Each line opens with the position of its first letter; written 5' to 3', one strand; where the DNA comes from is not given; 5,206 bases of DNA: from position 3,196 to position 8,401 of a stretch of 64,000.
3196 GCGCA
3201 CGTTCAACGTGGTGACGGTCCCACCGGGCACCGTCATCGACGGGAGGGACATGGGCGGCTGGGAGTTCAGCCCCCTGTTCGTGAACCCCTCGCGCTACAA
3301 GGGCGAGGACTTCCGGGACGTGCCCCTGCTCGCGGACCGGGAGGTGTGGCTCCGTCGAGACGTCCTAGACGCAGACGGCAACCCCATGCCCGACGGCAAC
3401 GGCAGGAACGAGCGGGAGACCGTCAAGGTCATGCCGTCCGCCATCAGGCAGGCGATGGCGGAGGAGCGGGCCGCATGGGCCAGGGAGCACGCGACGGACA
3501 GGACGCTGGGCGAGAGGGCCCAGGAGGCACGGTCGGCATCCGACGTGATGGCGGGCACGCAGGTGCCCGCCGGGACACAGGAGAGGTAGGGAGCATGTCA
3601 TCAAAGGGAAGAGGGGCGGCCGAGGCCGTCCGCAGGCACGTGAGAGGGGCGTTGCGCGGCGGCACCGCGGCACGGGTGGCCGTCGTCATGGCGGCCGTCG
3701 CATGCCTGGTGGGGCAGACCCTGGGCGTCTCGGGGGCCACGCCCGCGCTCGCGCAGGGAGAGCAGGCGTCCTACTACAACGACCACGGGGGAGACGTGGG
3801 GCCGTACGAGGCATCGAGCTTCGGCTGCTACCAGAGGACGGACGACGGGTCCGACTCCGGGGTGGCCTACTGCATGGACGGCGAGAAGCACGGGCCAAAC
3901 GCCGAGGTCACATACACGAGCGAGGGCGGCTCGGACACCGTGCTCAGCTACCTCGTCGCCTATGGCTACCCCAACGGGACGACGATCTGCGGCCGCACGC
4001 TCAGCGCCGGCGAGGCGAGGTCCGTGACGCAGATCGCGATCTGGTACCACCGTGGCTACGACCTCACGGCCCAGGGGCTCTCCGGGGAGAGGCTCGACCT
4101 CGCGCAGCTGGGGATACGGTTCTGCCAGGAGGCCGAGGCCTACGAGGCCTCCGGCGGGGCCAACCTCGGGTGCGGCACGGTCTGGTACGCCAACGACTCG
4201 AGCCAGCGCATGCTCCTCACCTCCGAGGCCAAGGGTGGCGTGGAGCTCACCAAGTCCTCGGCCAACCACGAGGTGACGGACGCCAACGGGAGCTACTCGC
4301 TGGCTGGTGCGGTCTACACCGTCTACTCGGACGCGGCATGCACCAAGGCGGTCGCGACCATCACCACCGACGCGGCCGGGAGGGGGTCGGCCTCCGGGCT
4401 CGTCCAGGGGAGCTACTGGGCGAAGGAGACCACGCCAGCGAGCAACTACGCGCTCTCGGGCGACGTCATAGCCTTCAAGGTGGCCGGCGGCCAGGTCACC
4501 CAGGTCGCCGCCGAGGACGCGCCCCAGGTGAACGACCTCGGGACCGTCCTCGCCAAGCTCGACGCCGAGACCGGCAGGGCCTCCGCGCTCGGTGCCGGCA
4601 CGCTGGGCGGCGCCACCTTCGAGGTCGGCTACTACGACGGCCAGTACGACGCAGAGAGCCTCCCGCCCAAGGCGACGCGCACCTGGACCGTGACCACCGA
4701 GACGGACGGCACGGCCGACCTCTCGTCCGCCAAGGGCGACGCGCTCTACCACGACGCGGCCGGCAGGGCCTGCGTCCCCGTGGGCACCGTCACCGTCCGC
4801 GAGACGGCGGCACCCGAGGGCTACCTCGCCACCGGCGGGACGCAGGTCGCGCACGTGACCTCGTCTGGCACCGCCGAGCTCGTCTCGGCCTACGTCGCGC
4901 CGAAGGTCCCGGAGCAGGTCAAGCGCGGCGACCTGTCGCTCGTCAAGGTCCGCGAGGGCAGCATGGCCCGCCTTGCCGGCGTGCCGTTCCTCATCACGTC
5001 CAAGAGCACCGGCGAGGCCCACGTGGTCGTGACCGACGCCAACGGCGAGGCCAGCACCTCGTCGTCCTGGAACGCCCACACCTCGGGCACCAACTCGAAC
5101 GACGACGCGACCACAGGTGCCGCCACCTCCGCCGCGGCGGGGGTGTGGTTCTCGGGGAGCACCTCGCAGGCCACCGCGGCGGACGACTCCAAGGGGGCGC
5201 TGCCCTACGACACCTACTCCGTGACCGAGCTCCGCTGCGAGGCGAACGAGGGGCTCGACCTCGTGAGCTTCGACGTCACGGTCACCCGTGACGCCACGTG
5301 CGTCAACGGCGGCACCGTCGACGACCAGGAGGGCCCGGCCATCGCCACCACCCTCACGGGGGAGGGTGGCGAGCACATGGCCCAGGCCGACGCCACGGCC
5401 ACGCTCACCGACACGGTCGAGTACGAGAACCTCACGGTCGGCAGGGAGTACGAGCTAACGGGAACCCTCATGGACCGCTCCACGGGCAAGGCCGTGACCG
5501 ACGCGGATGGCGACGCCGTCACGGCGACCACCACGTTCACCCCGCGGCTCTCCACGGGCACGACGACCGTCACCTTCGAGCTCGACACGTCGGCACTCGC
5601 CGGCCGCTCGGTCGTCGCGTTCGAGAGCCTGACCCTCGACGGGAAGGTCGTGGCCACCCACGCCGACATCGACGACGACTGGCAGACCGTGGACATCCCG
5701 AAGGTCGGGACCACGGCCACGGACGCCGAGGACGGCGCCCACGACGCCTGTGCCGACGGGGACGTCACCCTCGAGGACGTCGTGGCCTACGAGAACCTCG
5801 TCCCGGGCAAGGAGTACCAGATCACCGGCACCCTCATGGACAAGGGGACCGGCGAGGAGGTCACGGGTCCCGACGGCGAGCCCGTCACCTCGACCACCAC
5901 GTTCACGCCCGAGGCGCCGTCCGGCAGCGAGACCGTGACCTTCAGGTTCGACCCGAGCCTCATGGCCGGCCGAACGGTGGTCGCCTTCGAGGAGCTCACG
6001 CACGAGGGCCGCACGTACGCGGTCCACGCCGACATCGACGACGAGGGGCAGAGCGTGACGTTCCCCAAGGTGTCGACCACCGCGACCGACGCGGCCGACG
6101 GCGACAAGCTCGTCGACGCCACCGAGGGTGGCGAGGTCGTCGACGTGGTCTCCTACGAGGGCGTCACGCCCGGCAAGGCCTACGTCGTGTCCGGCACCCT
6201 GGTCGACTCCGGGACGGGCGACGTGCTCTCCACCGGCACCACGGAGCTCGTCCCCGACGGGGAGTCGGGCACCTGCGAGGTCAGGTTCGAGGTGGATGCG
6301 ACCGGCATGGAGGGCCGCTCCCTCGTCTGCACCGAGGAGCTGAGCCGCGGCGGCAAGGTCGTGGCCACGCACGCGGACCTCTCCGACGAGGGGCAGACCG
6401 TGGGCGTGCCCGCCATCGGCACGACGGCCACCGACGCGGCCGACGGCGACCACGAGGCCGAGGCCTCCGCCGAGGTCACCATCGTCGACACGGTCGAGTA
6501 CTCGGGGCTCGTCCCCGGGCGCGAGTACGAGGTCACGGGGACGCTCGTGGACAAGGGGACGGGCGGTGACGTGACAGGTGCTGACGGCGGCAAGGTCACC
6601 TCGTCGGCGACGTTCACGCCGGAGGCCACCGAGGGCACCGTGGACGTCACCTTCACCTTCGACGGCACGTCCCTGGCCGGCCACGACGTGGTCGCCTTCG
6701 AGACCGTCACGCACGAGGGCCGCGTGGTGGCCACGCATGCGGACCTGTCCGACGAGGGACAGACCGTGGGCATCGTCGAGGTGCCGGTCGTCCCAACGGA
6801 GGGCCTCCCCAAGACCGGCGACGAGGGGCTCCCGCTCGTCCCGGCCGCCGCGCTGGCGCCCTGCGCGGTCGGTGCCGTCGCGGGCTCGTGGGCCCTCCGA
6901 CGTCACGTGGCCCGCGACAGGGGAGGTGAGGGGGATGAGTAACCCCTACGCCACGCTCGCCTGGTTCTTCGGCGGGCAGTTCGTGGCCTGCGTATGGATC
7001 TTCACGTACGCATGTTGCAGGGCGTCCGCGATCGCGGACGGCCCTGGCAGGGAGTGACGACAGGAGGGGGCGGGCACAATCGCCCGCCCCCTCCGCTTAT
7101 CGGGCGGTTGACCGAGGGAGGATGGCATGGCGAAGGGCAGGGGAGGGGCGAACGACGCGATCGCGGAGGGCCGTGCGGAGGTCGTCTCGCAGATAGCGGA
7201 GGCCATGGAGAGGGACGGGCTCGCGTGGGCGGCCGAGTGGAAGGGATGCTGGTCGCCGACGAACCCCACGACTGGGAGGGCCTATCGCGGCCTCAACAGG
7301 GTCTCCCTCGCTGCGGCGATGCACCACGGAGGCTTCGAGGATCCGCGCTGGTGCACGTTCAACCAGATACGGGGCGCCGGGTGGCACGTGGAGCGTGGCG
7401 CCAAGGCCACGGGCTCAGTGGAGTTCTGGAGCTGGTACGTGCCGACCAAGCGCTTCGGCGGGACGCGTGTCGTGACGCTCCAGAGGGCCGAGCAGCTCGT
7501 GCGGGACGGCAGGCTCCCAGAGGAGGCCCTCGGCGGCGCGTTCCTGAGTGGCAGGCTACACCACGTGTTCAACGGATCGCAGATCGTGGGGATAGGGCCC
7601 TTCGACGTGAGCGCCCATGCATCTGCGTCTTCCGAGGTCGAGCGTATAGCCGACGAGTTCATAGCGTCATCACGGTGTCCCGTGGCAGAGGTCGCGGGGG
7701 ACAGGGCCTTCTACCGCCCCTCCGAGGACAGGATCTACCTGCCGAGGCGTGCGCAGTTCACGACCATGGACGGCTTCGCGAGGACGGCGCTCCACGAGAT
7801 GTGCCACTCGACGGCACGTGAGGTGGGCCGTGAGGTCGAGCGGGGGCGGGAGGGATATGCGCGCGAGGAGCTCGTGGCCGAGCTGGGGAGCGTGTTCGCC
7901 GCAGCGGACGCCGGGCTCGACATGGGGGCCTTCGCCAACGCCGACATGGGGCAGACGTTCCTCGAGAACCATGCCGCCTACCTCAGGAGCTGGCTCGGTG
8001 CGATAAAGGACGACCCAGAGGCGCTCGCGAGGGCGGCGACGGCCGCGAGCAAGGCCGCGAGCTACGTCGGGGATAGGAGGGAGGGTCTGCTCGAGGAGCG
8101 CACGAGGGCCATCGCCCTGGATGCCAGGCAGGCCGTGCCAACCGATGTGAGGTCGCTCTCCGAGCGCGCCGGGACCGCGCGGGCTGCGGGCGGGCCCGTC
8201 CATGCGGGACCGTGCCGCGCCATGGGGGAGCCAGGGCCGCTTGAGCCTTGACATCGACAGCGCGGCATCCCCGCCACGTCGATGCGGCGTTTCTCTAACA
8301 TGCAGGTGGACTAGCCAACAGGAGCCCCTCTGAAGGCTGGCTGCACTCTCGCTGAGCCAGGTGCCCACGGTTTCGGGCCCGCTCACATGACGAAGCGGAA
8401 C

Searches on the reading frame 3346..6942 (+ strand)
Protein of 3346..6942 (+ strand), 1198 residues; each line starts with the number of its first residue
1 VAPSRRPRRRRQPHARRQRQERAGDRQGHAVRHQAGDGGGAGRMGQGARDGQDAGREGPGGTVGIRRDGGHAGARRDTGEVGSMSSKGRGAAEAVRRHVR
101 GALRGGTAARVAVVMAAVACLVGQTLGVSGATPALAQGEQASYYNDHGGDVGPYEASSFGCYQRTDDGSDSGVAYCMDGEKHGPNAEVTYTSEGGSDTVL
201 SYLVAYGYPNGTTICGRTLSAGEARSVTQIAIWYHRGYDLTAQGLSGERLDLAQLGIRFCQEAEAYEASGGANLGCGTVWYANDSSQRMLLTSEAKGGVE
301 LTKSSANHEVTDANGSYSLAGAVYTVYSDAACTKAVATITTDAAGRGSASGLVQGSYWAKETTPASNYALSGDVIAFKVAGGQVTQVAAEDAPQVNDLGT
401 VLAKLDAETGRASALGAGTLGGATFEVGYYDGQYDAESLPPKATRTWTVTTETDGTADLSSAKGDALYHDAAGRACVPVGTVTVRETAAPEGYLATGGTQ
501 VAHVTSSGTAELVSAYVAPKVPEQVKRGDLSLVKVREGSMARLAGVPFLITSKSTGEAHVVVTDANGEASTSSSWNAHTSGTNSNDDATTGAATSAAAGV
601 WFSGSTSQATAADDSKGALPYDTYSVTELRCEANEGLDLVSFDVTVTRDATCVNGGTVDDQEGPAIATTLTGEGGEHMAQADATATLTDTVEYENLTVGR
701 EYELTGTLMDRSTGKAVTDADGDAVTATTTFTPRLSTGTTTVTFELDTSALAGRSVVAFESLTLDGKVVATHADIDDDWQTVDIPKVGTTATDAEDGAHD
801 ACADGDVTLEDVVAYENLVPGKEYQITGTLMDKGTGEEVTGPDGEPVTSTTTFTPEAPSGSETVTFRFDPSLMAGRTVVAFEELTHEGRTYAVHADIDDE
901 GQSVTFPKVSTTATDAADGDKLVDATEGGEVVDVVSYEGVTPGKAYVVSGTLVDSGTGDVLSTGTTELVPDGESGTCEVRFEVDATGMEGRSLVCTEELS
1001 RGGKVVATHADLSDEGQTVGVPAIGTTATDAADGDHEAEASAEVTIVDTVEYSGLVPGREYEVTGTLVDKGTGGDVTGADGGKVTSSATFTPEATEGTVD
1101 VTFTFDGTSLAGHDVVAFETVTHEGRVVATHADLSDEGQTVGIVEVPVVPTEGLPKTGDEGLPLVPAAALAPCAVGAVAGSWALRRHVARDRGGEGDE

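Call 40: search_protein_families(library=pfam, proteins=[window:3346-6942:+], max_evalue=0.001)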
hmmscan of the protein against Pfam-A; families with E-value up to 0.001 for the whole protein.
window:3346-6942:+ (1198 aa): 3 families
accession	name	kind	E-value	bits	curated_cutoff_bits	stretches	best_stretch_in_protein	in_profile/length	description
PF18202.7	TQ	-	8.6e-120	395.1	23.8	4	1022-1142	1-126/127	T-Q ester bond containing domain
PF17802.7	SpaA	-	1.1e-22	80.4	23.1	2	311-391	8-89/91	Prealbumin-like fold domain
PF08341.16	TED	-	2.3e-08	34.8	22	1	173-239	1-74/102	Thioester domain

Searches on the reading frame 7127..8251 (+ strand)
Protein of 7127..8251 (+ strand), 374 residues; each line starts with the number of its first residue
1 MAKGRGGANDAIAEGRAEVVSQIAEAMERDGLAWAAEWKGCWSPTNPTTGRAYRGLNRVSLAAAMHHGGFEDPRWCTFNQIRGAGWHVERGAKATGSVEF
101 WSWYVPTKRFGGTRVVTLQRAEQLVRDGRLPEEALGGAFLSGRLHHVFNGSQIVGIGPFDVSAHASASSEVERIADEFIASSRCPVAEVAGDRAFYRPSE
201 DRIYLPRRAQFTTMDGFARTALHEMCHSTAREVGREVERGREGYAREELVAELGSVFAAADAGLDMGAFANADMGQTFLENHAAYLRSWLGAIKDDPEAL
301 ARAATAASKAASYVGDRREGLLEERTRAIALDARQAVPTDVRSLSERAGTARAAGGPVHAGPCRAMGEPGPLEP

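Call 40: search_protein_families(library=pfam, proteins=[window:7127-8251:+], max_evalue=0.001)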
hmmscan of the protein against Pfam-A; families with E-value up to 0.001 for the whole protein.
window:7127-8251:+ (374 aa): 2 families
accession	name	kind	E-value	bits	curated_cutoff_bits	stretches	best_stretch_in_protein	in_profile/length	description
PF18818.7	MPTase-PolyVal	-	4e-27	95.2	27.5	1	175-305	3-125/126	Zincin-like metallopeptidase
PF08401.16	ArdcN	-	4.2e-21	75.8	22.6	1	16-110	4-100/123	N-terminal domain of anti-restriction factor ArdC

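Call 89: search_protein_families(library=padloc, proteins=[window:7127-8251:+], max_evalue=0.001)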
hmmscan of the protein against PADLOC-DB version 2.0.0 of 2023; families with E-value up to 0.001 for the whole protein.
window:7127-8251:+ (374 aa): 0 families
